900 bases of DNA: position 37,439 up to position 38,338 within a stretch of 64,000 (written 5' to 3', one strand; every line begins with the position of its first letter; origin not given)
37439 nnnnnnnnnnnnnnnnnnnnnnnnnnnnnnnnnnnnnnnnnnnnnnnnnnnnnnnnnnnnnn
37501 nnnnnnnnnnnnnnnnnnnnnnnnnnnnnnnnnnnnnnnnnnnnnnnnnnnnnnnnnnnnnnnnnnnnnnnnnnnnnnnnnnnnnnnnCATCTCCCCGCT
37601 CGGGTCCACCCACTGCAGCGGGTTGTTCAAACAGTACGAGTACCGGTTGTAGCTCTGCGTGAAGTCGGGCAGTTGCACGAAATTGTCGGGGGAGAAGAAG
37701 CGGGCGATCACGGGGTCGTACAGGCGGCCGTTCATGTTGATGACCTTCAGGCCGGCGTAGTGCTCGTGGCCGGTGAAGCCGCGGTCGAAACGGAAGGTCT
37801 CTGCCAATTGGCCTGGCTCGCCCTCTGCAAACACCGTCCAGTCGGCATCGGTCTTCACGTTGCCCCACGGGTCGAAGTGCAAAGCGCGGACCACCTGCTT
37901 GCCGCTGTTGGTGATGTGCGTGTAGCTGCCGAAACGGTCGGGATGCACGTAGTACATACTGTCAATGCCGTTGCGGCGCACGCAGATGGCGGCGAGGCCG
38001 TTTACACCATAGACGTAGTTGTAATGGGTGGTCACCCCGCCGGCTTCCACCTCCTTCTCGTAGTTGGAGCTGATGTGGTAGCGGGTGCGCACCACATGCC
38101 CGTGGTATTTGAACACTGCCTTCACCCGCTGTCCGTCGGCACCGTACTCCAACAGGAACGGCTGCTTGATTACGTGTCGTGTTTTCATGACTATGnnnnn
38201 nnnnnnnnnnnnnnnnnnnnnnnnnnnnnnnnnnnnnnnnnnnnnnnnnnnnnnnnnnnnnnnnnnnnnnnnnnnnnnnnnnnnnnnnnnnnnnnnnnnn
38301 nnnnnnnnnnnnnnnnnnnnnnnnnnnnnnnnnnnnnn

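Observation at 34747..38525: Second, unrelated RHS fragment array (array B) inserted next to the lptB operon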

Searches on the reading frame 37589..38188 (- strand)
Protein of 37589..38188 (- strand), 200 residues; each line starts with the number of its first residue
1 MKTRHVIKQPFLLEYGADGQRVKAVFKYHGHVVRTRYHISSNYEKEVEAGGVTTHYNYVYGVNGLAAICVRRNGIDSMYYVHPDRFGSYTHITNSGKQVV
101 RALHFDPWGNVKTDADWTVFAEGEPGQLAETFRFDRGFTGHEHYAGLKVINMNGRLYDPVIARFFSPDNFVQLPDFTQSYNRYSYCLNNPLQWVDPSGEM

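Call 24: find_related_loci(query=window:37589-38188:-, collection=genome_contigs, flank=10000)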
Query window:37589-38188:- (200 aa) in genome_contigs; peptide patterns used: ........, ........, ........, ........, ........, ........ (x = any residue, [..] = any of these).
126 stretches matched a pattern; 86 encode a relative of the query (tblastn E <= 1e-3); the best 80 are kept; 77 distinct loci.
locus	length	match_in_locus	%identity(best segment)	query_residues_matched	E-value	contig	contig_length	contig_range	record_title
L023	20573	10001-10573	81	11-200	1e-106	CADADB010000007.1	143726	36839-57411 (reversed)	MAG: uncultured Bacteroidetes bacterium isolate RUG13189 genome assembly, contig: RUG13189_asm_7, whole genome shotgun s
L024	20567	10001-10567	79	11-199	4e-105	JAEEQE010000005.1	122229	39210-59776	MAG: Bacteroidales bacterium isolate Tb.RUG.328 NODE_278_length_122229_cov_2.557395, whole genome shotgun sequence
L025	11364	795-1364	81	11-199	8e-105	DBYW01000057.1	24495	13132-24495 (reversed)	MAG TPA_asm: Bacteroidales bacterium UBA1176 UBA1176_contig_42486, whole genome shotgun sequence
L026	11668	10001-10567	80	12-199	8e-104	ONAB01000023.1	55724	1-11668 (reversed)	uncultured Bacteroidales bacterium isolate RUG125 genome assembly, contig: scaffold_322, whole genome shotgun sequence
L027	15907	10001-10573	80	11-200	2e-103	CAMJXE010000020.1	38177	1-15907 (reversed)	MAG: uncultured Bacteroidales bacterium isolate SRR12081301_bin.36_metaWRAP_v1.3_MAG genome assembly, contig: ERZ1228976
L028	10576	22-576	79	11-194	7e-99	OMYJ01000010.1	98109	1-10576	uncultured Bacteroidales bacterium isolate RUG083 genome assembly, contig: scaffold_48, whole genome shotgun sequence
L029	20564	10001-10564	76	12-199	2e-98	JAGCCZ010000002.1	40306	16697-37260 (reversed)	MAG: Bacteroidales bacterium isolate RGIG9679 Yak_Omasum-2__c63, whole genome shotgun sequence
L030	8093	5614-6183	75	11-199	4e-97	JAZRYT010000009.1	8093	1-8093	MAG: Bacteroidales bacterium isolate T1900044949_TA20190002.MAGScoT_cleanbin_000038 SGB_3547_k141_1872785, whole genome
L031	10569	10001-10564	72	11-199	9e-91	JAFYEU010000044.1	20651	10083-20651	MAG: Bacteroidales bacterium isolate RGIG7025 Sheep_Rumen.Co__c1064589, whole genome shotgun sequence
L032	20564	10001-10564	72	11-199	2e-90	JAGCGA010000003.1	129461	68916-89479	MAG: Bacteroidales bacterium isolate RGIG9758 Yak_Omasum-4__c19135, whole genome shotgun sequence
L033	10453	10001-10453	75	11-161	3e-77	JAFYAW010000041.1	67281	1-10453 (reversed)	MAG: Bacteroidales bacterium isolate RGIG6923 Sheep_Rumen-5__c465033, whole genome shotgun sequence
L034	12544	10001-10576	52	13-200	4e-56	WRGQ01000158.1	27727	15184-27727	MAG: Bacteroidetes bacterium isolate Nc150P4bin20 JGI20171J29575_12612718, whole genome shotgun sequence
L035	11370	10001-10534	52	9-199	4e-54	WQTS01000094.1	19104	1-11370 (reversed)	MAG: Bacteroidetes bacterium isolate Cu122P1bin21 JGI20163J26743_11538334, whole genome shotgun sequence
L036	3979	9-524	54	32-200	6e-54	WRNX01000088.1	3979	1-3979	MAG: Lentimicrobiaceae bacterium isolate Th196P4bin9 JGI24702J35022_10017021, whole genome shotgun sequence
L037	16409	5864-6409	46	13-200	3e-53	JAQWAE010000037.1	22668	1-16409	MAG: Bacteroidales bacterium isolate STF2_19 NODE_5397_length_22668_cov_12.727607_Sandtown_F2, whole genome shotgun sequ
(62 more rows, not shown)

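Call 43: search_protein_families(library=ncbifam, proteins=[L023:13609-14238:+, L027:13011-13646:+, L028:549-1214:+], max_evalue=0.1)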
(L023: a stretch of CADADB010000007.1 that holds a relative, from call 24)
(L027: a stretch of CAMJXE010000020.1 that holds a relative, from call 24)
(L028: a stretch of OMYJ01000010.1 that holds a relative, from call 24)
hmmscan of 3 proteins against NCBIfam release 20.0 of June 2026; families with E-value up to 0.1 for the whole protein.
L023:13609-14238:+ (210 aa): 2 families
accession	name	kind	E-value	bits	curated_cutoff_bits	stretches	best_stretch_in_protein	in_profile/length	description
NF053698.1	bfe1_fam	equivalog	0.00066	19.2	315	1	104-205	205-305/313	Bfe1 family T6SS effector protein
NF007889.0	PRK10592.1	equivalog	0.036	13.6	476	1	130-182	75-122/281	putrescine ABC transporter permease PotI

L027:13011-13646:+ (212 aa): 1 family
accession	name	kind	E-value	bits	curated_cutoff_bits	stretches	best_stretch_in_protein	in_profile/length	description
NF053698.1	bfe1_fam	equivalog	0.0015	18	315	1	141-203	238-299/313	Bfe1 family T6SS effector protein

L028:549-1214:+ (222 aa): 2 families
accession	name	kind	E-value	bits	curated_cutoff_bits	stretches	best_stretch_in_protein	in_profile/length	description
NF053698.1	bfe1_fam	equivalog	0.00022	20.8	315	1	121-217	207-305/313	Bfe1 family T6SS effector protein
NF007889.0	PRK10592.1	equivalog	0.027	14.1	476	1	143-194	76-122/281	putrescine ABC transporter permease PotI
